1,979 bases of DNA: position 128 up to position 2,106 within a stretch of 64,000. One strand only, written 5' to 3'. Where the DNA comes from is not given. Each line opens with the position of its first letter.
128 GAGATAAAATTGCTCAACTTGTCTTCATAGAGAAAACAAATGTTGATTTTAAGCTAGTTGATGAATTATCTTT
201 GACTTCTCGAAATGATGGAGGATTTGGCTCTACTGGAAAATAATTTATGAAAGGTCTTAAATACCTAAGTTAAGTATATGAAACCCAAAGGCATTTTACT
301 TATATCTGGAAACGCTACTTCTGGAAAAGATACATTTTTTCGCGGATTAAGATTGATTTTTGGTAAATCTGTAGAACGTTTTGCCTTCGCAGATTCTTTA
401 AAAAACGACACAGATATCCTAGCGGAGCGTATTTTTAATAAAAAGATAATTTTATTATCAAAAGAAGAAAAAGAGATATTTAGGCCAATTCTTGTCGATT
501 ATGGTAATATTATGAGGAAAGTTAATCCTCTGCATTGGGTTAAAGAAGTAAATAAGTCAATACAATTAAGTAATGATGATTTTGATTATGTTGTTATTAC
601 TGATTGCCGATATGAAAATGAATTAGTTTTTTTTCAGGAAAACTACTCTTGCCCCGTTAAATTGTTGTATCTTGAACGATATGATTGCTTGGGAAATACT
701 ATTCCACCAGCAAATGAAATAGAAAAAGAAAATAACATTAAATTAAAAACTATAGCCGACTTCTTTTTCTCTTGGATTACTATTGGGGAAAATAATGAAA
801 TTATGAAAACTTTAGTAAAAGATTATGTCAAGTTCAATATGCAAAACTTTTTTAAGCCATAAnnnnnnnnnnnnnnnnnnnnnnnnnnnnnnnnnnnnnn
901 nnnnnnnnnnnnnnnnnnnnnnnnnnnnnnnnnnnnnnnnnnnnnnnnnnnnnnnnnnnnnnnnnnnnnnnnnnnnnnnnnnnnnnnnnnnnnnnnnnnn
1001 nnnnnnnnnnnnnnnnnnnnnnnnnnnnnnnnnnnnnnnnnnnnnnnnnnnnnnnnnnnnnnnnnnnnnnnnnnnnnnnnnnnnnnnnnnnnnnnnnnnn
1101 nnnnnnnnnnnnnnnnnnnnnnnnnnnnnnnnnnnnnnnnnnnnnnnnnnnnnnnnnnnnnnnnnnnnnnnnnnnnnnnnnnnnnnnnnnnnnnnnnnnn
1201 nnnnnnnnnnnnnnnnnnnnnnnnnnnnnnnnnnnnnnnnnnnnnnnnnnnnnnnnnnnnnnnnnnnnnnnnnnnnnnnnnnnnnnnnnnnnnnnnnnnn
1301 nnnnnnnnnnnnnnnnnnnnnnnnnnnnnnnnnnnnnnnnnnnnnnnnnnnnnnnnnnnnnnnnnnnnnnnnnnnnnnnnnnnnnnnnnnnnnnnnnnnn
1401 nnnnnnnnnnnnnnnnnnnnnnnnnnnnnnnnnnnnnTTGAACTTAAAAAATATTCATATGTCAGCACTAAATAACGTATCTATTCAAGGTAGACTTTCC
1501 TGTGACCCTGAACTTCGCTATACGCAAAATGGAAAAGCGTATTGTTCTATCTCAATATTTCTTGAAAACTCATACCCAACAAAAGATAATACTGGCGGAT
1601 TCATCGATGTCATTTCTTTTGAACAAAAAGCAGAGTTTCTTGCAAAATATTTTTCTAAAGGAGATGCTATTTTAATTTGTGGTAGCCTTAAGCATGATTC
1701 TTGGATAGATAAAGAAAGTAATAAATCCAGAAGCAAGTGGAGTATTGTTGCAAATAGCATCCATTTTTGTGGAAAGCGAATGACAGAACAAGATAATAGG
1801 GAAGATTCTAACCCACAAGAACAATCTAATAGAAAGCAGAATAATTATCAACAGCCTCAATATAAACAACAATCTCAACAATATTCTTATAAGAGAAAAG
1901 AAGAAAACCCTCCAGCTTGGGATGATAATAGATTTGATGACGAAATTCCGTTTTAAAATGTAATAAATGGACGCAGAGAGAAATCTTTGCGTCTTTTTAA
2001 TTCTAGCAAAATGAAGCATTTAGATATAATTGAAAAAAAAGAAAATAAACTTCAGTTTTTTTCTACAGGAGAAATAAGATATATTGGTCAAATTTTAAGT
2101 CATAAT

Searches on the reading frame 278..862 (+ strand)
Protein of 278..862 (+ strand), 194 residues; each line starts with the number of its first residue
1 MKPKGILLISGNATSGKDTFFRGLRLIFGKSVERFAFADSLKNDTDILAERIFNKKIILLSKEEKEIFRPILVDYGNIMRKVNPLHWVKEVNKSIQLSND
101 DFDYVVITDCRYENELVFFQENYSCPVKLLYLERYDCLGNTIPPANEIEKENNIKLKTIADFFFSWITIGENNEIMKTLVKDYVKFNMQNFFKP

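Call 22: search_protein_families(library=pfam, proteins=[window:278-862:+], max_evalue=0.01)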
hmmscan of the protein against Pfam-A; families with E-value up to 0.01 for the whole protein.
window:278-862:+ (194 aa): 3 families
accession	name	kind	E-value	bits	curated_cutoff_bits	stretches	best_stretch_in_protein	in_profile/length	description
PF04275.20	P-mevalo_kinase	-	1.5e-10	41.5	33.8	1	9-124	1-113/114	Phosphomevalonate kinase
PF21448.3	DNMK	-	0.00035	20.7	27.1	0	80-120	144-185/232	Deoxynucleotide monophosphate kinase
PF00503.26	G-alpha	-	0.0043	16.7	48.8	1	7-108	24-104/333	G-protein alpha subunit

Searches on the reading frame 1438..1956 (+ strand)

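Call 22: search_protein_families(library=pfam, proteins=[window:1438-1956:+], max_evalue=0.01)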
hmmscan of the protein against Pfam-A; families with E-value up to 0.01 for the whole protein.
window:1438-1956:+ (172 aa): 2 families
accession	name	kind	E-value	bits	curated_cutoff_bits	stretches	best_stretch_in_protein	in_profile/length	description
PF00436.31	SSB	-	2.3e-20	73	26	1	11-110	1-103/104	Single-strand binding protein family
PF01336.31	tRNA_anti-codon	-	0.0048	17.3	27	1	50-108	24-72/75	OB-fold nucleic acid binding domain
